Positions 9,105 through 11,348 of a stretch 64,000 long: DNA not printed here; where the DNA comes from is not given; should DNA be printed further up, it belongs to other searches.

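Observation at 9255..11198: N-domain-less ClpA/ClpB-type double-ring AAA+ ATPase embedded in the T4SS operon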

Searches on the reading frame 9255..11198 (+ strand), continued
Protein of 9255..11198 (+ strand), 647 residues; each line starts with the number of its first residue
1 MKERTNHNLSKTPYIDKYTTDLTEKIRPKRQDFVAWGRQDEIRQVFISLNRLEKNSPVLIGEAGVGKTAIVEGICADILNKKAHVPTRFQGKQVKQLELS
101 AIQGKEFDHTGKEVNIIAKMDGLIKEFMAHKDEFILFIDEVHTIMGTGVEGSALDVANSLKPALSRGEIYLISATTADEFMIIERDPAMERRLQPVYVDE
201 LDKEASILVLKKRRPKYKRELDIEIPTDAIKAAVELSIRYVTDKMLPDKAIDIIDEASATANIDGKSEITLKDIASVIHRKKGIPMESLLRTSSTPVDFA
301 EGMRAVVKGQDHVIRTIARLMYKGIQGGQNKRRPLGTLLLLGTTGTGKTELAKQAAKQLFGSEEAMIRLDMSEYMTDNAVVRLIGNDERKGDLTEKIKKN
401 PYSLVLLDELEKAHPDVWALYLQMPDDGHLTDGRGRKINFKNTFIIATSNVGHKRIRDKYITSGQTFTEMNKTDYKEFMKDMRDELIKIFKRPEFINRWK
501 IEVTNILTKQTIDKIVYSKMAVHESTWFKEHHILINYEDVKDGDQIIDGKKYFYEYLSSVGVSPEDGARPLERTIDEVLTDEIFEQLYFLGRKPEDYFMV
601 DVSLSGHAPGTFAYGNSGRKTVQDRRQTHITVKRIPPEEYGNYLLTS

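Call 29: search_dna_similar(query=window:9255-11198:+, collection=plasmids, mode=protein, max_rows=60, rows=best)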
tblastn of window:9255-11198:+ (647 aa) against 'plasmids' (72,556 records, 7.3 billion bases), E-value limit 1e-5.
Records with a match: 2434; places in all: 2606; records where one place covers at least 80% of the query: 2027.
Best place of each record, by identity: 95-99% 6; <60% 2428.
By first word of the organism name: Klebsiella 1113; Enterococcus 173; Ralstonia 130; Escherichia 116; Enterobacter 86; Listeria 79; Rhizobium 63; Lactiplantibacillus 49; Acinetobacter 48; Lactococcus 31; and 144 more.
By predicted mobility (MOB-suite, as given by PLSDB): conjugative 1110; non-mobilizable 885; mobilizable 439.
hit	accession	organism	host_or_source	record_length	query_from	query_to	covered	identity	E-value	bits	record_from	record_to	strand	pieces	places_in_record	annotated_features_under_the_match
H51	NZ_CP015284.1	Streptococcus salivarius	Homo sapiens,saliva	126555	1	647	100%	98.9%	0e+0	1284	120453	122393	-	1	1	ATP-dependent Clp protease ATP-binding subunit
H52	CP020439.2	Streptococcus equinus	Homo sapiens,blood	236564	1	647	100%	98.1%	0e+0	1275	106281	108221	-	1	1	ATP-dependent Clp protease ATP-binding subunit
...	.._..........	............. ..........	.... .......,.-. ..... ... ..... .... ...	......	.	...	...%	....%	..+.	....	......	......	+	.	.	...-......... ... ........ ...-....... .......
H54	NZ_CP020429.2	Streptococcus sp. FDAARGOS_192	Homo sapiens,peripheral blood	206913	1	647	100%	97.8%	0e+0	1274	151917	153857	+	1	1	ATP-dependent Clp protease ATP-binding subunit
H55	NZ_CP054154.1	Streptococcus salivarius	Homo sapiens,single culture,oral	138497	1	647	100%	97.7%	0e+0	1271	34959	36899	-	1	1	ATP-dependent Clp protease ATP-binding subunit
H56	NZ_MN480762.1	Streptococcus salivarius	-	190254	1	647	100%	96.1%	0e+0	1248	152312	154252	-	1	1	ATP-dependent Clp protease ATP-binding subunit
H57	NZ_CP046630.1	Streptococcus equinus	Bos taurus coreanae,cell culture,Rumen ...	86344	3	640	99%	49.5%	3e-177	566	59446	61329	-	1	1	ATP-dependent Clp protease ATP-binding subunit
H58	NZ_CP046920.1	Streptococcus ruminicola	Bos taurus coreanae,cell culture,Rumen ...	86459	3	640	99%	49.5%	3e-177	566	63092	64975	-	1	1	ATP-dependent Clp protease ATP-binding subunit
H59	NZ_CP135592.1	Streptococcus sp. DTU_2020_1000888_1_SI_GRL_NUU_041A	Homo sapiens,expectorate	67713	9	635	97%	44.8%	2e-155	503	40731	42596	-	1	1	ATP-dependent Clp protease ATP-binding subunit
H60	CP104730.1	Ligilactobacillus salivarius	swine,pure culture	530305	11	609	93%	41.1%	6e-119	397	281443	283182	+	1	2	ATP-dependent Clp protease ATP-binding subunit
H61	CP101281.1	Burkholderia sp. FXe9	bacteria,soil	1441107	12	597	91%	41.1%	7e-44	346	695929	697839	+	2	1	none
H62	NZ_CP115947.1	Ralstonia solanacearum MolK2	Musa sp.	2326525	10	614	94%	39.8%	1e-50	359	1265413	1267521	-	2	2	record has no annotation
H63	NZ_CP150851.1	Burkholderia pyrrocinia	-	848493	12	601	91%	40.6%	5e-44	346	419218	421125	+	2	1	AAA family ATPase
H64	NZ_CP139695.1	Limimaricola variabilis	Bacterial Culture,hydrothermal vent ...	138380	10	605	92%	39.9%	6e-40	328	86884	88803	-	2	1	AAA family ATPase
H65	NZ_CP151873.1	Bacillus thuringiensis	tobacco,mixed culture,leaves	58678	5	587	89%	41.2%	9e-47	357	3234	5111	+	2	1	clpC: ATP-dependent protease ATP-binding subunit ClpC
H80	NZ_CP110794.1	Lactiplantibacillus argentoratensis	Canis lupus familiaris poodle,Whole ...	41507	14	609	92%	38.7%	7e-107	362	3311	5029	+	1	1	ATP-dependent Clp protease ATP-binding subunit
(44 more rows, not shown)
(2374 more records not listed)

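Call 30: get_annotated_region(hit=H57, flank=14000)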
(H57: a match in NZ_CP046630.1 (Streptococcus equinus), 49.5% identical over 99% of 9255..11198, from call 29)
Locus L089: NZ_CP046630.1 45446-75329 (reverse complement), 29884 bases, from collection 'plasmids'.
description: Streptococcus equinus strain CNU G6 plasmid p1_CNU_G6, complete sequence
organism: Streptococcus equinus (NCBI taxid 1335)
taxonomy: Bacteria; Bacillota; Bacilli; Lactobacillales; Streptococcaceae; Streptococcus; Streptococcus equinus
host: -; source: Bos taurus coreanae,cell culture,Rumen fluid; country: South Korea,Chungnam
typing (MOB-suite, as given by PLSDB): non-mobilizable
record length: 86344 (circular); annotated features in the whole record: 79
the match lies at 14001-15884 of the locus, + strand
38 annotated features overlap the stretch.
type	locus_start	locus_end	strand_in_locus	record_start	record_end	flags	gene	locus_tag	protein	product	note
CDS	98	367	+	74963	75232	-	-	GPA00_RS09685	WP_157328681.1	hypothetical protein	-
CDS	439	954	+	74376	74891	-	-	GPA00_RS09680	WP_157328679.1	hypothetical protein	-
CDS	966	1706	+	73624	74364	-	-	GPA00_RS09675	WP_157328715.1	sortase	-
CDS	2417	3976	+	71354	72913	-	-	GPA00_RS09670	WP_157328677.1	DnaD domain protein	GO:0006269 - DNA replication, synthesis of RNA primer [Evidence IEA]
CDS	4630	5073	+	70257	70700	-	ssb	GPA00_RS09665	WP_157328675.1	single-stranded DNA-binding protein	GO:0006310 - DNA recombination [Evidence IEA]; GO:0006281 - DNA repair [Evidence IEA]; GO:0006260 - DNA replication ...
CDS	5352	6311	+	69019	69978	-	-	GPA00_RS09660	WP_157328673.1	ERF family protein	-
CDS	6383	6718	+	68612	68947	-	-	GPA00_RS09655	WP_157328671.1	hypothetical protein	-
CDS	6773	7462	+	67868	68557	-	radC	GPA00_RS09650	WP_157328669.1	DNA repair protein RadC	GO:0006281 - DNA repair [Evidence IEA]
CDS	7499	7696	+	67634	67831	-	-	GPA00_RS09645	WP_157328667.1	hypothetical protein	-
CDS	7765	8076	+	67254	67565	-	-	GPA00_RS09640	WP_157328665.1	hypothetical protein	-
CDS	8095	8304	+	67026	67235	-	-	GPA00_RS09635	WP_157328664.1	hypothetical protein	-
CDS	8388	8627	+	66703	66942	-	-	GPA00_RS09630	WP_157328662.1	hypothetical protein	-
CDS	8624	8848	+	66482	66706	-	-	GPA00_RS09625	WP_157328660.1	hypothetical protein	-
CDS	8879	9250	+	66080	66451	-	-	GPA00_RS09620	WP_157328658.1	hypothetical protein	-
CDS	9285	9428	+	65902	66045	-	-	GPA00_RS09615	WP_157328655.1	hypothetical protein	-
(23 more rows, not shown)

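Call 31: get_annotated_region(hit=H80, flank=14000)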
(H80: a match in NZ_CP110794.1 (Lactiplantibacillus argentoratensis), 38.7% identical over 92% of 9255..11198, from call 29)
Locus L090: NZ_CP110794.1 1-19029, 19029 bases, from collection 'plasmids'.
description: Lactiplantibacillus argentoratensis strain BRD_L12 plasmid unnamed2, complete sequence
organism: Lactiplantibacillus argentoratensis (NCBI taxid 271881)
taxonomy: Bacteria; Bacillota; Bacilli; Lactobacillales; Lactobacillaceae; Lactiplantibacillus; Lactiplantibacillus argentoratensis
host: -; source: Canis lupus familiaris poodle,Whole organism,stool; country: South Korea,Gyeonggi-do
typing (MOB-suite, as given by PLSDB): non-mobilizable; replicon rep_cluster_707
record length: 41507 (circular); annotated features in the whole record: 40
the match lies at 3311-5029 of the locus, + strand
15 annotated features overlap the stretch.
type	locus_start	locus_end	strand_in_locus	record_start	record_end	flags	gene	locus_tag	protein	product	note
CDS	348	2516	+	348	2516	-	topB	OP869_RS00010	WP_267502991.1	type IA DNA topoisomerase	GO:0006265 - DNA topological change [Evidence IEA]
CDS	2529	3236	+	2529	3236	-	-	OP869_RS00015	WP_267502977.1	hypothetical protein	-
CDS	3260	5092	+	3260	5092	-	-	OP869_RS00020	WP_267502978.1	ATP-dependent Clp protease ATP-binding subunit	-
CDS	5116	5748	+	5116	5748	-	-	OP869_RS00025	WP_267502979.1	hypothetical protein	-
CDS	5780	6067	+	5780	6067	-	-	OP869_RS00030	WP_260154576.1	hypothetical protein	-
CDS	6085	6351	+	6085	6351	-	-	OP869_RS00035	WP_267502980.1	hypothetical protein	-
CDS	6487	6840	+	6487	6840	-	-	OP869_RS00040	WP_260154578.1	hypothetical protein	-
CDS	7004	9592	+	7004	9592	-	-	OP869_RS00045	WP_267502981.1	hypothetical protein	-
CDS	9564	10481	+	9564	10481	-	-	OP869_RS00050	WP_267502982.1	hypothetical protein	-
CDS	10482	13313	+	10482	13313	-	-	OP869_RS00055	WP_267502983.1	VirD4-like conjugal transfer protein, CD1115 family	-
CDS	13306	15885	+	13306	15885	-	-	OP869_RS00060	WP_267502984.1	pLS20_p028 family conjugation system transmembrane protein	-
CDS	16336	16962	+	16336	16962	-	-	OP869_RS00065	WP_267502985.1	recombinase family protein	GO:0006310 - DNA recombination [Evidence IEA]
CDS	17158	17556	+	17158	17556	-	-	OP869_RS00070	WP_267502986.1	DUF5592 family protein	-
CDS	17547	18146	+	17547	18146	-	-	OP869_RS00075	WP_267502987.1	hypothetical protein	-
CDS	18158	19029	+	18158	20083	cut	-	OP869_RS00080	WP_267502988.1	conjugal transfer protein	-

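Call 45: find_encoding_contigs(protein=P0027, flank=9000, max_places=1)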
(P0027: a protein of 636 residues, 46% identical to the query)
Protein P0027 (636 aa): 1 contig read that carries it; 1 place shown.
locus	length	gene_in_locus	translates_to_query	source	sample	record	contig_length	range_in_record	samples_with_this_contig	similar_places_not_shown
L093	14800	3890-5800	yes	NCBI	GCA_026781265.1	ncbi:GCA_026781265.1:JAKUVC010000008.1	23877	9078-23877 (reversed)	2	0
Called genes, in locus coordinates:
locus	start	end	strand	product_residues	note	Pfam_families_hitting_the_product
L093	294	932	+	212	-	-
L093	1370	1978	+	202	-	-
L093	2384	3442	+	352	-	-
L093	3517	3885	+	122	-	-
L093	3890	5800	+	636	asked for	PF05496:RuvB_N (faint), PF05621:TniB (faint), PF00004:AAA (weak), PF17871:AAA_lid_9, PF00158:Sigma54_activat (weak), PF07724:AAA_2, PF00004:AAA, PF07728:AAA_5, +5 more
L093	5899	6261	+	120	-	PF04956:TrbC, PF18895:T4SS_pilin (weak)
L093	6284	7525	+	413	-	PF21497:TcpC-like_C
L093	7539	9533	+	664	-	PF26635:DUF8208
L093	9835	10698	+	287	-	-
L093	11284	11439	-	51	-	-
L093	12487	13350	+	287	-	-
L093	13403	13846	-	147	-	-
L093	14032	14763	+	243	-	PF26593:TraC-like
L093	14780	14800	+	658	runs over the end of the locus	-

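Call 46: find_encoding_contigs(protein=P0034, flank=9000, max_places=1)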
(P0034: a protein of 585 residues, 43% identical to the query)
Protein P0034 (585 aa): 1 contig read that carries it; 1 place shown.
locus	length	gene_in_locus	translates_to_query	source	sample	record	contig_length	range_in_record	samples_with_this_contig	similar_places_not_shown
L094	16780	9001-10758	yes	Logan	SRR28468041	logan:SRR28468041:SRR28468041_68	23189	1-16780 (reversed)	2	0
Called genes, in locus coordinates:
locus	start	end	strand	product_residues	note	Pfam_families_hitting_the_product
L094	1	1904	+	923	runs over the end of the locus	PF18818:MPTase-PolyVal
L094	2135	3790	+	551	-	PF13154:DUF3991 (faint), PF13155:Toprim_2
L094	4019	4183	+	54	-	-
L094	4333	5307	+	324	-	PF02275:CBAH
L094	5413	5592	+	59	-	-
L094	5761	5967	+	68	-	-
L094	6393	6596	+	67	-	-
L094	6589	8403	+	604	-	PF01751:Toprim, PF01131:Topoisom_bac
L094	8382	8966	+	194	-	-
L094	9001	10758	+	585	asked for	PF13191:AAA_16, PF00004:AAA, PF17871:AAA_lid_9, PF00158:Sigma54_activat (weak), PF00004:AAA, PF07724:AAA_2, PF07728:AAA_5, PF10431:ClpB_D2-small, +7 more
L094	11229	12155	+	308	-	PF18885:DUF5648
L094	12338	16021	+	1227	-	PF18652:Adhesin_P1_N, PF17998:AgI_II_C2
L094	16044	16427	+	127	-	-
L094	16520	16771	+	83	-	-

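Call 47: find_encoding_contigs(protein=P0032, flank=9000, max_places=1)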
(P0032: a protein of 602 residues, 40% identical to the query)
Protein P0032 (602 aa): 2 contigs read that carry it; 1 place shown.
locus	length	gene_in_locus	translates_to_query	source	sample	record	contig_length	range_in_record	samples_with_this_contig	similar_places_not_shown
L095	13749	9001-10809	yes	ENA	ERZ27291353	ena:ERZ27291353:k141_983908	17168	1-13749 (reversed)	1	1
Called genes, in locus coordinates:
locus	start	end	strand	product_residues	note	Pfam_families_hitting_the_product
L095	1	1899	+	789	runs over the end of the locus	PF18555:MobL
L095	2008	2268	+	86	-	-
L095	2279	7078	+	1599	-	PF13155:Toprim_2 (faint), PF18813:PBECR4, PF18818:MPTase-PolyVal (weak)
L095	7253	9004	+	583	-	PF01751:Toprim, PF01131:Topoisom_bac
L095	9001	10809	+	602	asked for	PF23569:NBD_SMAX1 (weak), PF00004:AAA, PF17871:AAA_lid_9, PF06309:Torsin (weak), PF00004:AAA, PF07724:AAA_2, PF07728:AAA_5, PF10431:ClpB_D2-small, +12 more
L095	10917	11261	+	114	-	PF04956:TrbC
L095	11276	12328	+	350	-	PF21497:TcpC-like_C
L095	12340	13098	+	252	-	PF00746:Gram_pos_anchor (weak)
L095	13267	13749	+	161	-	?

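Call 48: find_encoding_contigs(protein=P0012, flank=9000, max_places=1)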
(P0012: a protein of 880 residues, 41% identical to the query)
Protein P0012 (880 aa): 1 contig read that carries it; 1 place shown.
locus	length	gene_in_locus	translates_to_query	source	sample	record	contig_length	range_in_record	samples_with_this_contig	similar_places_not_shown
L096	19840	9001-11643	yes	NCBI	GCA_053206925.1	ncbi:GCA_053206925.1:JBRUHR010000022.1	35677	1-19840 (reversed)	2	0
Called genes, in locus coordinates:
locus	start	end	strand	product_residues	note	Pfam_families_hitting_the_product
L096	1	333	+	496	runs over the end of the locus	PF14821:Thr_synth_N, PF00291:PALP, PF24857:THR4_C (weak)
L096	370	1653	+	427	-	PF01554:MatE, PF03023:MurJ, PF01554:MatE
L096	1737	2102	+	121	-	PF03780:Asp23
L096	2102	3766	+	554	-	PF02734:Dak2, PF21645:FakA-like_M, PF13684:FakA-like_C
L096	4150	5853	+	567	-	PF02776:TPP_enzyme_N, PF00205:TPP_enzyme_M, PF02775:TPP_enzyme_C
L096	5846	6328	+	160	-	PF01842:ACT, PF13291:ACT_4, PF22629:ACT_AHAS_ss, PF13710:ACT_5, PF10369:ALS_ss_C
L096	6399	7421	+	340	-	PF02826:2-Hacid_dh_C (weak), PF03446:NAD_binding_2 (weak), PF03807:F420_oxidored (faint), PF07991:KARI_N, PF01450:KARI_C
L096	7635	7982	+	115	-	-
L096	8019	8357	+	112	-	-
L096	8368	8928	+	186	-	PF04260:DUF436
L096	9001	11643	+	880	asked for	PF00004:AAA (weak), PF17871:AAA_lid_9, PF00004:AAA (weak), PF17871:AAA_lid_9, PF00004:AAA, PF07724:AAA_2, PF07728:AAA_5, PF10431:ClpB_D2-small, +18 more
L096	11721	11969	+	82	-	PF04956:TrbC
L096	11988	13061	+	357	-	PF21497:TcpC-like_C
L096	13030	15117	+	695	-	PF26635:DUF8208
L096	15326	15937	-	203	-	-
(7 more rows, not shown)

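Call 62: predict_structure(alignment_id=A2)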
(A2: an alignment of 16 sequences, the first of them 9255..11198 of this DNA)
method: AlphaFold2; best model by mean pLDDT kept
length: 647 residues; sequences in the alignment: 16
mean_pLDDT: 84.9   pTM: 0.60
mean pLDDT of the five models: 84.9, 82.6, 79.2, 77.5, 77.0
residues with pLDDT >= 90: 253; 70-90: 339; 50-70: 35; < 50: 20
segments of 3 or more residues with pLDDT < 50: 1-8, 612-616, 618-621
pLDDT, mean of each block of 10 residues (from residue 1): 46 89 90 84 91 83 84 92 89 89 73 80 92 91 72 78 86 89 81 86 89 89 93 86 82 94 92 91 74 68 89 93 81 89 89 91 88 92 90 89 92 91 85 84 92 87 78 89 91 87 88 88 90 90 82 87 75 89 92 88 80 48 76 83 58
secondary structure, 60 per line:
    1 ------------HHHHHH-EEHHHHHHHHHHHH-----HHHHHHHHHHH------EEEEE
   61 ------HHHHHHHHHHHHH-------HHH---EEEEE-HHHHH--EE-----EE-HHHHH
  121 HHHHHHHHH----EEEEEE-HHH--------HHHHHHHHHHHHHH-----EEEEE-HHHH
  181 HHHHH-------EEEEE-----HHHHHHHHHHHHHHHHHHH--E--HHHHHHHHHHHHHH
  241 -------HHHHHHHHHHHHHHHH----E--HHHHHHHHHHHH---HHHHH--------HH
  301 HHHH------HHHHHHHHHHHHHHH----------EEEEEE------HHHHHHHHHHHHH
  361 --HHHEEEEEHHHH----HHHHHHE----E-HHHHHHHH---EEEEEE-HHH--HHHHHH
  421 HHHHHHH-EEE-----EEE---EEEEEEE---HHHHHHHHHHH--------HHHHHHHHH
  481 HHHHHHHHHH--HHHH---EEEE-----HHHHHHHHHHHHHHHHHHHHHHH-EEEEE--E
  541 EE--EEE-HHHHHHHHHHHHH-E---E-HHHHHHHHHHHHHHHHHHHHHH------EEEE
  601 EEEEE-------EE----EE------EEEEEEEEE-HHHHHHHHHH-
elements in order: H13-18 H22-33 H39-49 E56-60 H67-79 E93-97 H99-103 H116-129 E134-139 H152-165 E171-175 H177-185 E193-197 H203-221 H227-240 H248-263 H271-282 H286-290 H299-304 H311-325 E336-341 H348-360 E366-370 H371-374 H379-384 H392-399 E403-408 H415-427 E429-431 E437-439 E443-449 H453-463 H472-490 H493-496 E500-503 H509-531 E533-537 E540-542 E545-547 H549-561 H569-590 E597-605 E627-635 H637-646
